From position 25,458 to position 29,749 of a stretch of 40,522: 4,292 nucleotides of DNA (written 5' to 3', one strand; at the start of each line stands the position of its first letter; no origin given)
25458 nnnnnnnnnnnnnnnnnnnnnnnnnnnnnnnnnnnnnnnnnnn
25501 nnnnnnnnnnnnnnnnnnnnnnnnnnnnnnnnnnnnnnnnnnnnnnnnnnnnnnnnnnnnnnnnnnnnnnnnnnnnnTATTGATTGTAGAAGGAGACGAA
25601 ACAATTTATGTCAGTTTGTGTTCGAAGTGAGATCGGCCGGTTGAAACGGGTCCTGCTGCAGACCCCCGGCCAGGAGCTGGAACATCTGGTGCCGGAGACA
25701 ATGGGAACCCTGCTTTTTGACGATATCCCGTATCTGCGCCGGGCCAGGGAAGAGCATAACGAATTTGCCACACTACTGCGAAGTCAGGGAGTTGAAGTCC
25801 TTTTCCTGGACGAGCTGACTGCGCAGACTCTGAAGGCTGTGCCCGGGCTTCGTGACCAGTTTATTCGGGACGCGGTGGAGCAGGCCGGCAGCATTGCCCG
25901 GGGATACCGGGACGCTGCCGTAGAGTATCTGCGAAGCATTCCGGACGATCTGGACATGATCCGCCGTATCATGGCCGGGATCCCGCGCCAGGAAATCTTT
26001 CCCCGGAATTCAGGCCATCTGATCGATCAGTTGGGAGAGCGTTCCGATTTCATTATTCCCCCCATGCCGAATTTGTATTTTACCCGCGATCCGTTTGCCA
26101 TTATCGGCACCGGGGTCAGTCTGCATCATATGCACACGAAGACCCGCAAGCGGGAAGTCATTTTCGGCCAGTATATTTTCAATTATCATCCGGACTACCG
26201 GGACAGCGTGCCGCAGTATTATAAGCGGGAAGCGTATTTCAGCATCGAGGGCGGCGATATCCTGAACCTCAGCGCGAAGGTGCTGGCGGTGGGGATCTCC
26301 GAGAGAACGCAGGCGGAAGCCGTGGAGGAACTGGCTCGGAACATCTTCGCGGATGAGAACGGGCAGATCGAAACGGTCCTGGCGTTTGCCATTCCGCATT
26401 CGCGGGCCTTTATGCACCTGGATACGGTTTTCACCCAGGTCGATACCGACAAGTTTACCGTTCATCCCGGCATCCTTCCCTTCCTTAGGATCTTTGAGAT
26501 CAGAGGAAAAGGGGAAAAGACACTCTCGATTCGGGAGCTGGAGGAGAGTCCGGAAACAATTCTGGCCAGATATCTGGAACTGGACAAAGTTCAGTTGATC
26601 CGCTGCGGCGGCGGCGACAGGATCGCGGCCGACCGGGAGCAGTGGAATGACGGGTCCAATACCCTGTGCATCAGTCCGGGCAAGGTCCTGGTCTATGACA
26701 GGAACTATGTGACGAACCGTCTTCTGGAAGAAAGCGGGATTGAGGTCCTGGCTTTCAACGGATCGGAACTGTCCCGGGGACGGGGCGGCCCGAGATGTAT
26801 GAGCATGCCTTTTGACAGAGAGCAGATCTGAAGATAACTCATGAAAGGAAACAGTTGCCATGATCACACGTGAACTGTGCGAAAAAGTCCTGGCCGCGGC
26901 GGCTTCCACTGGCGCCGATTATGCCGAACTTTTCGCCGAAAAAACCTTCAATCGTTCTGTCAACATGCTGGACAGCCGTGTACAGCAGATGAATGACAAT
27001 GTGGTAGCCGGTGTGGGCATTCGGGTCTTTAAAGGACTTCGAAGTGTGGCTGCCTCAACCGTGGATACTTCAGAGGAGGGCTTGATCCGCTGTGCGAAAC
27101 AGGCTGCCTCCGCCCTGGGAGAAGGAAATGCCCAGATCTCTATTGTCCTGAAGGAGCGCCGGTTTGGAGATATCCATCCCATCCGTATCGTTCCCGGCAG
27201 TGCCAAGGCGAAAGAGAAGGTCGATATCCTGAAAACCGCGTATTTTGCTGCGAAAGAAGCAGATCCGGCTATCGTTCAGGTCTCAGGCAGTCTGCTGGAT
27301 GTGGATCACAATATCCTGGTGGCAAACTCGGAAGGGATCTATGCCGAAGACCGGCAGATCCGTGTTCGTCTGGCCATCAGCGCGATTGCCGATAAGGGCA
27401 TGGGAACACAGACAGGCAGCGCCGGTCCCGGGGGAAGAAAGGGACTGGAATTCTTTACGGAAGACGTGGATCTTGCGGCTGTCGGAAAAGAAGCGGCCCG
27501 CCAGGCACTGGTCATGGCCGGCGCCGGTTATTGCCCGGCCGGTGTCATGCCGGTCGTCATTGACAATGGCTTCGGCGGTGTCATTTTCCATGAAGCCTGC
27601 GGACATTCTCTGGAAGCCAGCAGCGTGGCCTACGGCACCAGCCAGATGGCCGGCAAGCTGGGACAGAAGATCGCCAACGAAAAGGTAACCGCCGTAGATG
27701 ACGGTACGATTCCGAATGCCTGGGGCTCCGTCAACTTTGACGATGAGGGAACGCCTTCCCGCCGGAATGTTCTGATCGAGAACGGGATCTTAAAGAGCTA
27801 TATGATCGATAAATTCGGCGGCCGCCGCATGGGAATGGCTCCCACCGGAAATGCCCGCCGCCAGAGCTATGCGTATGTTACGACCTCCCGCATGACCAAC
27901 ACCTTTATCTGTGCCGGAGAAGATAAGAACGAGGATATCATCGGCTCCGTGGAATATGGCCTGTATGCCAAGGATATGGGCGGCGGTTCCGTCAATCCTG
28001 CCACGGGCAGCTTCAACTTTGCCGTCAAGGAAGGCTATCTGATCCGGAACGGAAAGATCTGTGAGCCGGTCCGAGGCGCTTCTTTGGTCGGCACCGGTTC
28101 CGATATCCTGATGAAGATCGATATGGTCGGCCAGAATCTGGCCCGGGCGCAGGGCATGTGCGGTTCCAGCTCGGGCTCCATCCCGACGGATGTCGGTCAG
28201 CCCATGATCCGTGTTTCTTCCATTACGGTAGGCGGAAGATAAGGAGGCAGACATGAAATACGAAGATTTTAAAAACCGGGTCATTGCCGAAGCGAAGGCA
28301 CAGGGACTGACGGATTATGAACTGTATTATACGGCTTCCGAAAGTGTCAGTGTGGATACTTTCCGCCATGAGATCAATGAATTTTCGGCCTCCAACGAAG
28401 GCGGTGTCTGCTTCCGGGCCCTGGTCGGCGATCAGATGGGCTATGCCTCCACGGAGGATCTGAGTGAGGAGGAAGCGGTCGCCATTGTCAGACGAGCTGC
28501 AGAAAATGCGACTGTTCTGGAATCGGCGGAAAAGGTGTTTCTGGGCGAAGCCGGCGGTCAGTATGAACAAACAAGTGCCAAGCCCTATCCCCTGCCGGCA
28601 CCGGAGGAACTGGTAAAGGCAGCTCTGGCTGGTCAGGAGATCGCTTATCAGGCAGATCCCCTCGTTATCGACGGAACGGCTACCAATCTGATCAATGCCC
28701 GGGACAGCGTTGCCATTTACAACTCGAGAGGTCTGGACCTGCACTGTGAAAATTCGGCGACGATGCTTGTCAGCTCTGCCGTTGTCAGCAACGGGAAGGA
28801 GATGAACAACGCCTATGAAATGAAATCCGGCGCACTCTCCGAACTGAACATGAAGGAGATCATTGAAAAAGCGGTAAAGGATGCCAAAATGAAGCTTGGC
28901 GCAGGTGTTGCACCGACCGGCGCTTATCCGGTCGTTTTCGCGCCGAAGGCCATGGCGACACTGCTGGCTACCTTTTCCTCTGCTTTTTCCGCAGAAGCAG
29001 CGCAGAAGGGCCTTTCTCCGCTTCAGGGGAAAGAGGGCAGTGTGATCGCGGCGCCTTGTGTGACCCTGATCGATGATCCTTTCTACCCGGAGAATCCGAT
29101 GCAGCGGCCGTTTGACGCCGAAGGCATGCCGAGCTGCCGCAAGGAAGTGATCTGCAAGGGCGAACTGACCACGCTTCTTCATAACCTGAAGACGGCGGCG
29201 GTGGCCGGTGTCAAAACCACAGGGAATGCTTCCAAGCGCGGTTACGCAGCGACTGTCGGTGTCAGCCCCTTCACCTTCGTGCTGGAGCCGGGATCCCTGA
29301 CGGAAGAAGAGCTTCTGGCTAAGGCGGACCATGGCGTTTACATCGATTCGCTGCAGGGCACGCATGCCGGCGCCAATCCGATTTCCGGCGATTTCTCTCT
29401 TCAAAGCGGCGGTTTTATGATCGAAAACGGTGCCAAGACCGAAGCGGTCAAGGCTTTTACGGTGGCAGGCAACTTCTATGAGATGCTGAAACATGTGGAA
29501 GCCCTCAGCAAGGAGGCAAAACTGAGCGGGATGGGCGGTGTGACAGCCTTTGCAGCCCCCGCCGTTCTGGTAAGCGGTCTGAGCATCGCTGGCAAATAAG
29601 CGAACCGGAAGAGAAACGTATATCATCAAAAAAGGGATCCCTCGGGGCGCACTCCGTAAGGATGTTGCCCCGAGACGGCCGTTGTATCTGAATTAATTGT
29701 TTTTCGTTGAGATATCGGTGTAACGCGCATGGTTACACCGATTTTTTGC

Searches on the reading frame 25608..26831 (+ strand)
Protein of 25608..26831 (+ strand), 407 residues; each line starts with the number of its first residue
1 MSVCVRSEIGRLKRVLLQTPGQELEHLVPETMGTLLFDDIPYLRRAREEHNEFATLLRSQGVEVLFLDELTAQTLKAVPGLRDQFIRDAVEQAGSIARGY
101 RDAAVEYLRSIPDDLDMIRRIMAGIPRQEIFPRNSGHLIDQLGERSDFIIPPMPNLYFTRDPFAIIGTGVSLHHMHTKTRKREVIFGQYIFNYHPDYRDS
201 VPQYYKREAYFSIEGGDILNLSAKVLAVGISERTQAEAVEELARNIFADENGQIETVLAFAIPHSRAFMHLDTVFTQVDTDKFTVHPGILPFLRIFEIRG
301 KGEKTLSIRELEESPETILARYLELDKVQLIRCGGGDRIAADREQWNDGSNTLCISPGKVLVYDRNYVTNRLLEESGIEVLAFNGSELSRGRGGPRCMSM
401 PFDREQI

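Call 45: search_protein_families(library=pfam, proteins=[window:25608-26831:+], max_evalue=0.0001)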
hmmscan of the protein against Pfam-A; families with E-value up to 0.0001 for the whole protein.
window:25608-26831:+ (407 aa): 2 families
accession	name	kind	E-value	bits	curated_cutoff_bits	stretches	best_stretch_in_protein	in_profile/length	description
PF02274.22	ADI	-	1.6e-119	399.8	22.8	1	34-404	2-377/377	Arginine deiminase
PF19420.4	DDAH_eukar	-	3e-08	33.7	23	0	153-246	57-155/291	N,N dimethylarginine dimethylhydrolase, eukaryotic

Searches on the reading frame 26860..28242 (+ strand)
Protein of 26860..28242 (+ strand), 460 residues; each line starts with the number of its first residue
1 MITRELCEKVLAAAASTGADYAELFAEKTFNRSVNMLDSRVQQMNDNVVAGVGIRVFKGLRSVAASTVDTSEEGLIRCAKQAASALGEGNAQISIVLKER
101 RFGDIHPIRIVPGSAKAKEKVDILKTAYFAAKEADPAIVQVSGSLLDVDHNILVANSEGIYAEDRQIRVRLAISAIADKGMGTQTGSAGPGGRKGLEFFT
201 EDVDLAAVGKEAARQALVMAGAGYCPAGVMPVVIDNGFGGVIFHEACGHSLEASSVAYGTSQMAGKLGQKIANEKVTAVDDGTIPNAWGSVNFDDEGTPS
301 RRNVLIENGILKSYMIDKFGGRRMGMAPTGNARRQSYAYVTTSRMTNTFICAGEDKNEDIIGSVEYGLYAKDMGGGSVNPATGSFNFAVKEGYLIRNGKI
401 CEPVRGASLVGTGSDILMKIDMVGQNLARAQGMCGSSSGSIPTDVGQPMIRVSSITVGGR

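Call 45: search_protein_families(library=pfam, proteins=[window:26860-28242:+], max_evalue=0.0001)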
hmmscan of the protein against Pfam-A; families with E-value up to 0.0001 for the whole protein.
window:26860-28242:+ (460 aa): 3 families
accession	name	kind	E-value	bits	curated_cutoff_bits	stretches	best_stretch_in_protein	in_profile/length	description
PF19289.4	PmbA_TldD_3rd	-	3.8e-68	229.4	22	1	228-459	2-220/220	PmbA/TldA metallopeptidase C-terminal domain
PF19290.4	PmbA_TldD_2nd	-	2.2e-22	80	20.9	1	112-219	3-108/109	PmbA/TldA metallopeptidase central domain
PF01523.21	PmbA_TldD_1st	-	4.9e-13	49.5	20.9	1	22-85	1-64/65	PmbA/TldA metallopeptidase domain 1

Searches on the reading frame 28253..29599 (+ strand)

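Call 45: search_protein_families(library=pfam, proteins=[window:28253-29599:+], max_evalue=0.0001)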
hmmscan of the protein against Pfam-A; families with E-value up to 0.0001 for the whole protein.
window:28253-29599:+ (448 aa): 3 families
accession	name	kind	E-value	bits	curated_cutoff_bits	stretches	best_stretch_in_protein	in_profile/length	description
PF19289.4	PmbA_TldD_3rd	-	6.7e-69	231.8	22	1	222-447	1-220/220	PmbA/TldA metallopeptidase C-terminal domain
PF01523.21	PmbA_TldD_1st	-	4.8e-12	46.3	20.9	1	22-86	1-65/65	PmbA/TldA metallopeptidase domain 1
PF19290.4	PmbA_TldD_2nd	-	8e-11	42.8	20.9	1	116-215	7-109/109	PmbA/TldA metallopeptidase central domain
